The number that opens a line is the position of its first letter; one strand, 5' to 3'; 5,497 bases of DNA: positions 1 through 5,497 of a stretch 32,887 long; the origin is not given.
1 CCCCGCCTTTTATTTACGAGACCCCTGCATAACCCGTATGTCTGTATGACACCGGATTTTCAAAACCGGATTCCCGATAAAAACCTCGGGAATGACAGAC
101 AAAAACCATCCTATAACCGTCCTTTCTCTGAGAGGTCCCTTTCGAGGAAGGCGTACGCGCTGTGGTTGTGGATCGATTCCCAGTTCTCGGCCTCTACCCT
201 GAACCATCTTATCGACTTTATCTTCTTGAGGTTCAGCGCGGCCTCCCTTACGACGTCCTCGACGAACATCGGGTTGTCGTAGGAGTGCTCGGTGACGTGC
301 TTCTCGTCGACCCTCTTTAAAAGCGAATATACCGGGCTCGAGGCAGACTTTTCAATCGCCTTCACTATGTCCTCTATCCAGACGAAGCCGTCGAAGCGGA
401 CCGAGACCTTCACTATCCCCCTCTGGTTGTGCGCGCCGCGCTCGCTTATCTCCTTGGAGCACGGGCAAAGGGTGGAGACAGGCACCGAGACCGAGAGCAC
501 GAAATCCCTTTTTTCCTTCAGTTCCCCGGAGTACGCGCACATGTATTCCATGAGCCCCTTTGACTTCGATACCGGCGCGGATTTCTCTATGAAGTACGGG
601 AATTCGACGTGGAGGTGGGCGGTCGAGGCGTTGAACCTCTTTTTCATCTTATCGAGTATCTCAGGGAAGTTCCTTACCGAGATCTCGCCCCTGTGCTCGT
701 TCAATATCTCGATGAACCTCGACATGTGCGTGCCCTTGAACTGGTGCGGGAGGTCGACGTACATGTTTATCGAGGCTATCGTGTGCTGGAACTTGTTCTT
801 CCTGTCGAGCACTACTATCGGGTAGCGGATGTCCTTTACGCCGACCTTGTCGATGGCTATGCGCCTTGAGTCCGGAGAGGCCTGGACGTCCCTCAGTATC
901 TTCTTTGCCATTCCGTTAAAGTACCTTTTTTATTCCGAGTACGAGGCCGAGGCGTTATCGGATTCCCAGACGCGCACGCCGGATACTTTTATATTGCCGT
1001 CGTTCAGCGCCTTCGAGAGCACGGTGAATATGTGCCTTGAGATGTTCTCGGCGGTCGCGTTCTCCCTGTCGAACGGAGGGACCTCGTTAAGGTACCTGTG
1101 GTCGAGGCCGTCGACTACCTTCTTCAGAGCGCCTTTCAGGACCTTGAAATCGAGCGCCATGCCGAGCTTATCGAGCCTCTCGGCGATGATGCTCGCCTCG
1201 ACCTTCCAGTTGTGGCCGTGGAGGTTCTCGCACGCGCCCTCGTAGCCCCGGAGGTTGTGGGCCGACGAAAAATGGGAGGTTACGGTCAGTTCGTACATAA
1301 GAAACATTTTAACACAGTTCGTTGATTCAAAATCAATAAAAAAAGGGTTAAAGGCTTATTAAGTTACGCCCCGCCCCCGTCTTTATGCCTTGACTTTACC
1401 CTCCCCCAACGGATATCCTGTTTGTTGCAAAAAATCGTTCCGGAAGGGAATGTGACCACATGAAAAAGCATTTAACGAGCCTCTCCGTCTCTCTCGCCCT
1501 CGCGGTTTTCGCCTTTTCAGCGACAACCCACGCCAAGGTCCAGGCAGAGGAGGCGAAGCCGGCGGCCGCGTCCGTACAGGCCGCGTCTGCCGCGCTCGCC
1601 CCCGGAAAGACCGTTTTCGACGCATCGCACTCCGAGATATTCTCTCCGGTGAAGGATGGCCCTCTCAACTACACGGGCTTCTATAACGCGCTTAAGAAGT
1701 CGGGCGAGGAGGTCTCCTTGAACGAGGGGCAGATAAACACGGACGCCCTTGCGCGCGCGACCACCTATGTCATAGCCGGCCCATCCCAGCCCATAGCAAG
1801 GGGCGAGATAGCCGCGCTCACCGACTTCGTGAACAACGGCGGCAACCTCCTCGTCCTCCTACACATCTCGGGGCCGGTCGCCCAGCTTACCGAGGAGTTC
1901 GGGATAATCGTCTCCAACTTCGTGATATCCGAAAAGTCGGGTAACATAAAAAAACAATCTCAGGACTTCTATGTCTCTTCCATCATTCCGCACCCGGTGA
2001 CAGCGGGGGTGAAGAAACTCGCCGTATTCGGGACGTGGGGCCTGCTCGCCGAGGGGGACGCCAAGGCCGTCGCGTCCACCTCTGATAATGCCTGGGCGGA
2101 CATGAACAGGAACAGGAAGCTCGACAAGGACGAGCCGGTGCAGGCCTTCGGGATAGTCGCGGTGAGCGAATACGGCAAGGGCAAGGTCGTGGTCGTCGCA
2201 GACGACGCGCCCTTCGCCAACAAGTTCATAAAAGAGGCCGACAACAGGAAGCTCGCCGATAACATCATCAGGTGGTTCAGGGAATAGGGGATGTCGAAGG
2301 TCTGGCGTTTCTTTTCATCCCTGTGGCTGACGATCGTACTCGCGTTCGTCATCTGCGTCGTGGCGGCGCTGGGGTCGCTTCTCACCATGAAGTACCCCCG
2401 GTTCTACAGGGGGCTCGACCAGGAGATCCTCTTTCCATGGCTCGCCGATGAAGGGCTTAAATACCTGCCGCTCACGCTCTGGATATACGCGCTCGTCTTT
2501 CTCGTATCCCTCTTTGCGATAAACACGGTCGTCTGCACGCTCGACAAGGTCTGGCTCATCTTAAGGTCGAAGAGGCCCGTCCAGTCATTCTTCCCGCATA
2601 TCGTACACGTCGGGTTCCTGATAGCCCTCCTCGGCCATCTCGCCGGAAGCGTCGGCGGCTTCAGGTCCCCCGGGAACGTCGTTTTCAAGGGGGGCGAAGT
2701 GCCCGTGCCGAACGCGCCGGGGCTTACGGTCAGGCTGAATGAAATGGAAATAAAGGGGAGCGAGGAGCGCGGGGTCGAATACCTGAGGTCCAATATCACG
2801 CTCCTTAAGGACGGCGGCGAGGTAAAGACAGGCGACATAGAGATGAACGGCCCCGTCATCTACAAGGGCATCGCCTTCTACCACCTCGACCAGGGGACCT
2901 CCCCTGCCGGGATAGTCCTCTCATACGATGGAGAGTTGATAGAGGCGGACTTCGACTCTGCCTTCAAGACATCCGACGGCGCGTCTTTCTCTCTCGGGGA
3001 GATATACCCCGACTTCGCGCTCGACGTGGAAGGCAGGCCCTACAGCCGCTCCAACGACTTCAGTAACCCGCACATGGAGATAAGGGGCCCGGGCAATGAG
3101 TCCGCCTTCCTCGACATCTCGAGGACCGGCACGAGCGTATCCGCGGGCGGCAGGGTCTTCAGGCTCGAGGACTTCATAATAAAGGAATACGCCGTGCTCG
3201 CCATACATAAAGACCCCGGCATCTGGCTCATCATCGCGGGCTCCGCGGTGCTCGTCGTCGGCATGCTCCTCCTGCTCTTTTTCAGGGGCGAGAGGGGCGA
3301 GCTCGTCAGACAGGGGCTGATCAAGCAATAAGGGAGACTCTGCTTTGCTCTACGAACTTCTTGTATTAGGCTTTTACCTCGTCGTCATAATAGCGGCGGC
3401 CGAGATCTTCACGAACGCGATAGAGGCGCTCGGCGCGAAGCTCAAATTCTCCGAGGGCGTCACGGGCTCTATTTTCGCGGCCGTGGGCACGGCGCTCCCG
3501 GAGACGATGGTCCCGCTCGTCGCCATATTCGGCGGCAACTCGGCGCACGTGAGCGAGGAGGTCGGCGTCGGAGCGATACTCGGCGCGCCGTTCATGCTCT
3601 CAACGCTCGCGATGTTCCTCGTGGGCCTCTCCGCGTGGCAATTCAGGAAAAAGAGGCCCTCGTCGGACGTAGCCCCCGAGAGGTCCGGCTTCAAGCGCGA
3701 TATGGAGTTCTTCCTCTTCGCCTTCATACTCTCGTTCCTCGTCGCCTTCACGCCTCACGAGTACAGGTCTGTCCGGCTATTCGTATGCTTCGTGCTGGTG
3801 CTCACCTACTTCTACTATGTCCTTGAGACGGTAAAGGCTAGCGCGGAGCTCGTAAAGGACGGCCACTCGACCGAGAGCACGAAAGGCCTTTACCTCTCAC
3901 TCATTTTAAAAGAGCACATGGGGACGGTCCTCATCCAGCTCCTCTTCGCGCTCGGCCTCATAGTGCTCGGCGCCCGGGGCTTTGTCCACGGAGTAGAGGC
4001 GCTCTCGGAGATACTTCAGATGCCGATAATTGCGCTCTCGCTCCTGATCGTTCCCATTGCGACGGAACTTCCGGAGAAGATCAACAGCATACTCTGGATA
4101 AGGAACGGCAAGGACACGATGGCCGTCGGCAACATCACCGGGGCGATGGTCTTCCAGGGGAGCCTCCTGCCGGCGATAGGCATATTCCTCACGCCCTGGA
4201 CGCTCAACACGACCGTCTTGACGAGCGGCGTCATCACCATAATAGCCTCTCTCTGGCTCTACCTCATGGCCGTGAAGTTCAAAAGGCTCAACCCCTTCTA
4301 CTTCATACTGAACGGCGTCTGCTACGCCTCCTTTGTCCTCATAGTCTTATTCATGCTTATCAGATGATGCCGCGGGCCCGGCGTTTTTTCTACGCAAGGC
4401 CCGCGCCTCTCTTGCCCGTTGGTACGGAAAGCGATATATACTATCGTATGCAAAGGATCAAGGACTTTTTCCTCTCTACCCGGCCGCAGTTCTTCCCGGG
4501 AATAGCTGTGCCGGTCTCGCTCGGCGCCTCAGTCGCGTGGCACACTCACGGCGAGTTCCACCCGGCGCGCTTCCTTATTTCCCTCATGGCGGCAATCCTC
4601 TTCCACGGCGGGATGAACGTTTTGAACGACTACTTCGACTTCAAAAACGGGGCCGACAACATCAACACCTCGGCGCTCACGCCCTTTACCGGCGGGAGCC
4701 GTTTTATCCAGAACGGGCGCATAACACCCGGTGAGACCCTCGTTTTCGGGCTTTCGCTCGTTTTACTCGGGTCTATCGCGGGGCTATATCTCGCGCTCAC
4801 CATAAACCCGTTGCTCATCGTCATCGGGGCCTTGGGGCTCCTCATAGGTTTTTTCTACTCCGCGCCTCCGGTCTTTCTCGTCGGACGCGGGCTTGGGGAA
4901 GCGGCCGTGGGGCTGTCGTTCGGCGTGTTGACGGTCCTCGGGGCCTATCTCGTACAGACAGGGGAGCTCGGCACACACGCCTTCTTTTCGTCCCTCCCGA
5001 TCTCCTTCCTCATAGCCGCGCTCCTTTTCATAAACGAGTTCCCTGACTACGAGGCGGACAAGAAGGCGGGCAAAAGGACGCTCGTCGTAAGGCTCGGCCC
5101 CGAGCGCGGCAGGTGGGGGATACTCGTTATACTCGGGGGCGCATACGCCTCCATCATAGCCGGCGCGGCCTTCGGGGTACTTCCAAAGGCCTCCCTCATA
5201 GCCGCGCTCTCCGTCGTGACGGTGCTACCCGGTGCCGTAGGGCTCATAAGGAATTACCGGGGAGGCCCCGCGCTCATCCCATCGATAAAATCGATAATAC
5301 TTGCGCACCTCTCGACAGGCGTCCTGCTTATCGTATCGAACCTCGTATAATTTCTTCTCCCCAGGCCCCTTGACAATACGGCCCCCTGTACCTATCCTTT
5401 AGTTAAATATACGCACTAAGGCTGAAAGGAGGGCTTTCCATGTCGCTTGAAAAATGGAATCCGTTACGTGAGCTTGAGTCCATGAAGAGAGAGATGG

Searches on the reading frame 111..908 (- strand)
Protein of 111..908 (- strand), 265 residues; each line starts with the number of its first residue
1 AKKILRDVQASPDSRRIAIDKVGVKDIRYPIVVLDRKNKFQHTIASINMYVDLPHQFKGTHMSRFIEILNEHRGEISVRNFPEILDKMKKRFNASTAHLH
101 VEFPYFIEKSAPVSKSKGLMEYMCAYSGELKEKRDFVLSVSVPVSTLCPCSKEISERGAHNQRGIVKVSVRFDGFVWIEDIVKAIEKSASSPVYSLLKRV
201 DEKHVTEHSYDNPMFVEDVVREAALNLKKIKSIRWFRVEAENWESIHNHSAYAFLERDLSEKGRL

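Call 16: search_protein_families(library=pfam, proteins=[window:111-908:-], max_evalue=0.001)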
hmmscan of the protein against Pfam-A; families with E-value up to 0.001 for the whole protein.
window:111-908:- (265 aa): 1 family
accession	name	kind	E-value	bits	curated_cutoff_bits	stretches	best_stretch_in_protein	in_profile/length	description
PF02649.19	GCHY-1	-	7.3e-100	334.2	25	1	5-253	1-260/260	Type I GTP cyclohydrolase folE2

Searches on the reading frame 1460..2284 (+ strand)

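Call 16: search_protein_families(library=pfam, proteins=[window:1460-2284:+], max_evalue=0.001)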
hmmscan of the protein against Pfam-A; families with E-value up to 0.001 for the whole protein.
window:1460-2284:+ (275 aa): 4 families
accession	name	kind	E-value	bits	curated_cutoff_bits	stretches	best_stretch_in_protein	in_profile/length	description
PF14258.12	DUF4350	-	8.9e-18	65.6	30.4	1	71-269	9-180/181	Domain of unknown function (DUF4350)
PF23355.1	IFT52_GIFT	-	6.9e-14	51.9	27.2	1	52-153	3-105/246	IFT52 GIFT domain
PF09822.16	ABC_transp_aux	-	3.4e-06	27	34.7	1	74-134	21-80/288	ABC-type uncharacterized transport system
PF03345.20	OST48_N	-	0.00012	21.9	36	0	118-272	69-245/246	OST48, N-terminal domain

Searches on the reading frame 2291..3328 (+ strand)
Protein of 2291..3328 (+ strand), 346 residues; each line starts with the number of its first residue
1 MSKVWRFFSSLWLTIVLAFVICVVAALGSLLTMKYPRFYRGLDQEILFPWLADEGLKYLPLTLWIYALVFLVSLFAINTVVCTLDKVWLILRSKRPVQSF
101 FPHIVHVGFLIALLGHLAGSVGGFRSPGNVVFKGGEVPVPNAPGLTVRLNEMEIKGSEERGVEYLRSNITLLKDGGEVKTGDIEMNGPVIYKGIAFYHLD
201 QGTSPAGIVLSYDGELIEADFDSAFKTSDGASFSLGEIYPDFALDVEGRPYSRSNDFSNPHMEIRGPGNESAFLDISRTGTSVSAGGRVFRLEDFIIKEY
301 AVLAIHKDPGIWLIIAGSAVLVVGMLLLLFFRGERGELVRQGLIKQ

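Call 16: search_protein_families(library=pfam, proteins=[window:2291-3328:+], max_evalue=0.001)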
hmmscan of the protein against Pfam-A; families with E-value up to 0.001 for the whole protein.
window:2291-3328:+ (346 aa): 1 family
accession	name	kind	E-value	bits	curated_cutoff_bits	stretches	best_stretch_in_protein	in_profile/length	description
PF05140.19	ResB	-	4.4e-20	72.4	24.6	2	101-205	153-269/486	ResB-like family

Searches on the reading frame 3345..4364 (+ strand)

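Call 16: search_protein_families(library=pfam, proteins=[window:3345-4364:+], max_evalue=0.001)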
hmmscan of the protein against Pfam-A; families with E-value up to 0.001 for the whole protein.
window:3345-4364:+ (340 aa): 1 family
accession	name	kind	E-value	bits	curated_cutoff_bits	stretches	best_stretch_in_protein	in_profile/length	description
PF01699.29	Na_Ca_ex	-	1.5e-27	96.9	24.9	2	5-160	3-147/151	Sodium/calcium exchanger protein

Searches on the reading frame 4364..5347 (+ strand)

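Call 16: search_protein_families(library=pfam, proteins=[window:4364-5347:+], max_evalue=0.001)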
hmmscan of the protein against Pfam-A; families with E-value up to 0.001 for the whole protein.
window:4364-5347:+ (328 aa): 1 family
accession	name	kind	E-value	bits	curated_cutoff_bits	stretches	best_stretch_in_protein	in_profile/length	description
PF01040.23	UbiA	-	1.9e-38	132.7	34.2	1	50-298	4-235/250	UbiA prenyltransferase family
